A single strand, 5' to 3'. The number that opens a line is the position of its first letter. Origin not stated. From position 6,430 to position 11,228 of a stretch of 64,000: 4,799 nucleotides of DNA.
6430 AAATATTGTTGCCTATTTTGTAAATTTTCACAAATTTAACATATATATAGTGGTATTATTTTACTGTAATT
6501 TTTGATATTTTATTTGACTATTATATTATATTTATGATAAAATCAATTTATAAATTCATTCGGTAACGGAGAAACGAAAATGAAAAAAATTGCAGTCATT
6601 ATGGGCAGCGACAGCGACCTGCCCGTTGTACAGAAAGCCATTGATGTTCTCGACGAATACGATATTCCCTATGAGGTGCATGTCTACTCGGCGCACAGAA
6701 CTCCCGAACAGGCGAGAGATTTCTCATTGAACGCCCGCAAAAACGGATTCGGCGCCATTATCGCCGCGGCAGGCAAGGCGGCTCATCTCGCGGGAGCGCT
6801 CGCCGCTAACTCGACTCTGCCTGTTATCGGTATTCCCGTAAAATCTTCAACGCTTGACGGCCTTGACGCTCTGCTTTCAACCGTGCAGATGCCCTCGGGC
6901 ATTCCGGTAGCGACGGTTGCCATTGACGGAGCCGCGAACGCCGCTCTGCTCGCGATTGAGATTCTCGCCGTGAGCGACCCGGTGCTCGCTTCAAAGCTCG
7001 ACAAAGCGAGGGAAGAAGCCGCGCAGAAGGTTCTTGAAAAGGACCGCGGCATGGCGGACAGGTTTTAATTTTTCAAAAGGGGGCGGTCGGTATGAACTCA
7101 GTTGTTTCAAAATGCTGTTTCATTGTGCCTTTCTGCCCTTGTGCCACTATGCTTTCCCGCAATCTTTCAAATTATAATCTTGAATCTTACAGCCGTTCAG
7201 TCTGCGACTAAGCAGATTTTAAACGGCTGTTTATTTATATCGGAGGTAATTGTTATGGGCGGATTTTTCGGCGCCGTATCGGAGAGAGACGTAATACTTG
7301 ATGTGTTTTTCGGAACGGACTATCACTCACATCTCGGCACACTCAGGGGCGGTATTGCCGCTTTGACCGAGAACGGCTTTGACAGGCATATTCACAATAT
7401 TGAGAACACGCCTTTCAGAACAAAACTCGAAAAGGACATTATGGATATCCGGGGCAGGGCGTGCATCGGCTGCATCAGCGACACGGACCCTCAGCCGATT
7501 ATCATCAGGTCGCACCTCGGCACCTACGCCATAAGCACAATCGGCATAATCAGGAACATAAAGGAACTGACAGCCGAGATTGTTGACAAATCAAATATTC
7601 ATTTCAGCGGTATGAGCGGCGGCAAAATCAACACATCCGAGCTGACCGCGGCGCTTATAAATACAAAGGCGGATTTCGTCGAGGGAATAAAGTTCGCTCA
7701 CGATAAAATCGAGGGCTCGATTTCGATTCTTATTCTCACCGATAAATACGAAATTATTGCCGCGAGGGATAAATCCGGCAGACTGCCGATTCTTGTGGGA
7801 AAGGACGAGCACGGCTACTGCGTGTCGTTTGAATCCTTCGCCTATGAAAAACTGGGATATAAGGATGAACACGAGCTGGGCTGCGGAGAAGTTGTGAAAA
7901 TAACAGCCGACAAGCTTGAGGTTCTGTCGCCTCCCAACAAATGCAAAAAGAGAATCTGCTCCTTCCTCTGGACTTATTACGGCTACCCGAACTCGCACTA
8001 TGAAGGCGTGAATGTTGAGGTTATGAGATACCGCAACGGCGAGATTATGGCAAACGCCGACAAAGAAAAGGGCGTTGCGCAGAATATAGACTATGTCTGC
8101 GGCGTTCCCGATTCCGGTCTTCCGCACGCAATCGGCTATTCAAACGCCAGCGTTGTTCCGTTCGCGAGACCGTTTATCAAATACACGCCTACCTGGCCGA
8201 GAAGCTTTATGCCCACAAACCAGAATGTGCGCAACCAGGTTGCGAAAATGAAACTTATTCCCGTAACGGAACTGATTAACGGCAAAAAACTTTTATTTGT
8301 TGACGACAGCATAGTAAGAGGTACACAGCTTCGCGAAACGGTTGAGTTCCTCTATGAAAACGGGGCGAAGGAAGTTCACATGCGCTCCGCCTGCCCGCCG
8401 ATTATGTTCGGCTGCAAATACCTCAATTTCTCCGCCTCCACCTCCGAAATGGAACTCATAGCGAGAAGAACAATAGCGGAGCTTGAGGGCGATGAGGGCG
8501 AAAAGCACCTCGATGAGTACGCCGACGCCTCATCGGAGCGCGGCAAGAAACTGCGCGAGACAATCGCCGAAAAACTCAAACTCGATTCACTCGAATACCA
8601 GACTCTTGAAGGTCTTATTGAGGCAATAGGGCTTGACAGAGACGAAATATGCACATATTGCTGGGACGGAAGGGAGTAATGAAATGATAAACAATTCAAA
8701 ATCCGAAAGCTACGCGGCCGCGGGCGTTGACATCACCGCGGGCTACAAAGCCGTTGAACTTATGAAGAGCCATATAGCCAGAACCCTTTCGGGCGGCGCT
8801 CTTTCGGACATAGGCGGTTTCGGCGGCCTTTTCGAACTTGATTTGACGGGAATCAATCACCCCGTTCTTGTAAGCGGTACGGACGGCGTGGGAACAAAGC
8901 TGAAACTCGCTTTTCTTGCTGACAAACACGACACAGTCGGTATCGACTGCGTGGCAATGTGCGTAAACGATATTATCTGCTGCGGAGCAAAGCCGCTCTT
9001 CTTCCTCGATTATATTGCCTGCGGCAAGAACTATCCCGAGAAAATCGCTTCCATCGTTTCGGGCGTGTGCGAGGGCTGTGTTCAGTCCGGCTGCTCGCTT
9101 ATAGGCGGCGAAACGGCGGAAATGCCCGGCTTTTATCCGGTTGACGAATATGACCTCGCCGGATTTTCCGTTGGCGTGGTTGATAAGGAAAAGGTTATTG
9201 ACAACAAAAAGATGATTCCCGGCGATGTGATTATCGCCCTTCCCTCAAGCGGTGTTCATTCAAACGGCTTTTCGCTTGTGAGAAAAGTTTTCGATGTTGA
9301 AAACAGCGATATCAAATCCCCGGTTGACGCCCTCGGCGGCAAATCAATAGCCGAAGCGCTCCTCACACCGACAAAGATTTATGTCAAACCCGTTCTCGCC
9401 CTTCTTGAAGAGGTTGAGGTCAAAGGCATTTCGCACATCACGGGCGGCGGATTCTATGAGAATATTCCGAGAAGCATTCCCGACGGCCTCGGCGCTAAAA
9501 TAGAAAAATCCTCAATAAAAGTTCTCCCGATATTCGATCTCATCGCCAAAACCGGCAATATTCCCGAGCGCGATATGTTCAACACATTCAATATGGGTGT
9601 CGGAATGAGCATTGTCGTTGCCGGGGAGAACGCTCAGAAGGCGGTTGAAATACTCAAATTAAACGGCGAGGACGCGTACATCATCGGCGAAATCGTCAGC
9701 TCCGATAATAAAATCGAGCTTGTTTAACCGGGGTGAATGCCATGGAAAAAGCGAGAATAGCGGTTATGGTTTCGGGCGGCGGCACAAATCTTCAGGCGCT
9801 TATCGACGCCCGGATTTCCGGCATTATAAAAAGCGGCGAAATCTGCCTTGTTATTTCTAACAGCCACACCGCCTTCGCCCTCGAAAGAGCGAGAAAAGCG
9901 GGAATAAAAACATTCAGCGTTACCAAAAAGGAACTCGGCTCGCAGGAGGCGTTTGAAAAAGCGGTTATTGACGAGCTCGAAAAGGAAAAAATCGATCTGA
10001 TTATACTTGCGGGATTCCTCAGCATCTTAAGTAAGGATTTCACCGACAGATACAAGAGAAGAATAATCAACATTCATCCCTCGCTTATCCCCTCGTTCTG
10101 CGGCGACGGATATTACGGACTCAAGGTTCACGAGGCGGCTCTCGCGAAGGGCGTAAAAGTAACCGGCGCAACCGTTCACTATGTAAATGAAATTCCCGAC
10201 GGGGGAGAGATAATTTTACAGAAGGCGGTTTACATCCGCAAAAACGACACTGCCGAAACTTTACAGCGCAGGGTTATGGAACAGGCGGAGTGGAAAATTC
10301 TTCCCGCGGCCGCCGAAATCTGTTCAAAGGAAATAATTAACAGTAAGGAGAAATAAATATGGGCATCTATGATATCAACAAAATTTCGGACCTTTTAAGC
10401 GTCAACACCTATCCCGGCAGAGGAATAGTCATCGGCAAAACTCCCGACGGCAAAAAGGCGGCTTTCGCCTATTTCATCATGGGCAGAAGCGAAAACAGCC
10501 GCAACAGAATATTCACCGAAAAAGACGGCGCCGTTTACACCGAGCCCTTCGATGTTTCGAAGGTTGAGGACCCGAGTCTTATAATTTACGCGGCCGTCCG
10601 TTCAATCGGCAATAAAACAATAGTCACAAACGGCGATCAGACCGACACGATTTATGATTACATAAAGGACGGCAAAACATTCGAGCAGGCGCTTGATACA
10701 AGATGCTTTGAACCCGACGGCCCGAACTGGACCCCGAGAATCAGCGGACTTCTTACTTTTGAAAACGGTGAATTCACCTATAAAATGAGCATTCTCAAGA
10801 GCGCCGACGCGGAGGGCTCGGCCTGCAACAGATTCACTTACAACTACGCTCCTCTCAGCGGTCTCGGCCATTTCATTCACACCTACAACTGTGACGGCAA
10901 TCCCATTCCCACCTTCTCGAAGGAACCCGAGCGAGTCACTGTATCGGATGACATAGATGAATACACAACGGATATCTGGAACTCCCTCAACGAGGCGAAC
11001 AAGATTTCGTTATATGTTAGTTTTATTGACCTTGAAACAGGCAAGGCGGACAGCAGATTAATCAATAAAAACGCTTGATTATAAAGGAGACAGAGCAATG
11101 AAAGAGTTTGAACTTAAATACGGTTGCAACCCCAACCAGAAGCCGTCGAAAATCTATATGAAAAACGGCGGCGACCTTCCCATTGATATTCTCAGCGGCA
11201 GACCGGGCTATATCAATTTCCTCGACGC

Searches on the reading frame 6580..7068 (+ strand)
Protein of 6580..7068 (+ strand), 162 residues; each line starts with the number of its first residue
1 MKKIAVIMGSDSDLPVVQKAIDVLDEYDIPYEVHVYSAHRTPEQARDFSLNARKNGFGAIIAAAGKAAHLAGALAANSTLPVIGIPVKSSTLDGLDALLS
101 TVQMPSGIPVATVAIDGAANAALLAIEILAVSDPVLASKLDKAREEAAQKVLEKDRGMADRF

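Call 54: search_protein_families(library=pfam, proteins=[window:6580-7068:+], max_evalue=0.00001)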
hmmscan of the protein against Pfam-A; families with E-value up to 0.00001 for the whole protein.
window:6580-7068:+ (162 aa): 1 family
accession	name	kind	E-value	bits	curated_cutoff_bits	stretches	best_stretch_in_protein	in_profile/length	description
PF00731.26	AIRC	-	1.2e-61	207.1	30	1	3-149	1-147/148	AIR carboxylase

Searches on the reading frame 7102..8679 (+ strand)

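Call 54: search_protein_families(library=pfam, proteins=[window:7102-8679:+], max_evalue=0.00001)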
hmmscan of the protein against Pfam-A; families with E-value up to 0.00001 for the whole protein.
window:7102-8679:+ (525 aa): 1 family
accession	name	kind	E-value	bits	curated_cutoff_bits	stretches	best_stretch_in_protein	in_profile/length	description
PF13537.11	GATase_7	-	2e-07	31.5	25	1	124-241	7-112/123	Glutamine amidotransferase domain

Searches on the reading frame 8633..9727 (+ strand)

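Call 54: search_protein_families(library=pfam, proteins=[window:8633-9727:+], max_evalue=0.00001)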
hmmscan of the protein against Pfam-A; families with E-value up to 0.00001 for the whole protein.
window:8633-9727:+ (364 aa): 2 families
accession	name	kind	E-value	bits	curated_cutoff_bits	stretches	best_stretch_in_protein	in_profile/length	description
PF02769.27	AIRS_C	-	6e-35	121.1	23.1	1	196-359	2-150/156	AIR synthase related protein, C-terminal domain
PF00586.29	AIRS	-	1.1e-25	90.6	24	1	78-183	14-112/112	AIR synthase related protein, N-terminal domain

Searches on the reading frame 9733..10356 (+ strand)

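Call 54: search_protein_families(library=pfam, proteins=[window:9733-10356:+], max_evalue=0.00001)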
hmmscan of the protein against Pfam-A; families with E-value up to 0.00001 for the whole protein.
window:9733-10356:+ (207 aa): 1 family
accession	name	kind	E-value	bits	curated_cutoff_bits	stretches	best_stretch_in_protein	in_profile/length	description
PF00551.24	Formyl_trans_N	-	5.5e-51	173.3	26.1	1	8-192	2-179/181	Formyl transferase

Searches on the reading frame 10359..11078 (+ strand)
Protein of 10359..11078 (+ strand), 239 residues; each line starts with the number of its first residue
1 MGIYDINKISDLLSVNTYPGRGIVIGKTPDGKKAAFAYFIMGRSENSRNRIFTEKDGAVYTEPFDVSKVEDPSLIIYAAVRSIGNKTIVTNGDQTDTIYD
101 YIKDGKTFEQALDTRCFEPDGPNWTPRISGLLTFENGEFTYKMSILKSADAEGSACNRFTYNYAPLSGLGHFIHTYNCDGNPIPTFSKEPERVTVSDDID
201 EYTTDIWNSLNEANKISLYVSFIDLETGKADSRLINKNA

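Call 58: search_protein_families(library=pfam, proteins=[window:10359-11078:+], max_evalue=0.001)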
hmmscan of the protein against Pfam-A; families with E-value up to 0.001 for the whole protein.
window:10359-11078:+ (239 aa): 1 family
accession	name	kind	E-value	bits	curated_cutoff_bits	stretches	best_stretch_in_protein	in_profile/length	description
PF07826.16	IMP_cyclohyd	-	8.8e-65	218.4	28.1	1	18-224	1-189/192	IMP cyclohydrolase-like protein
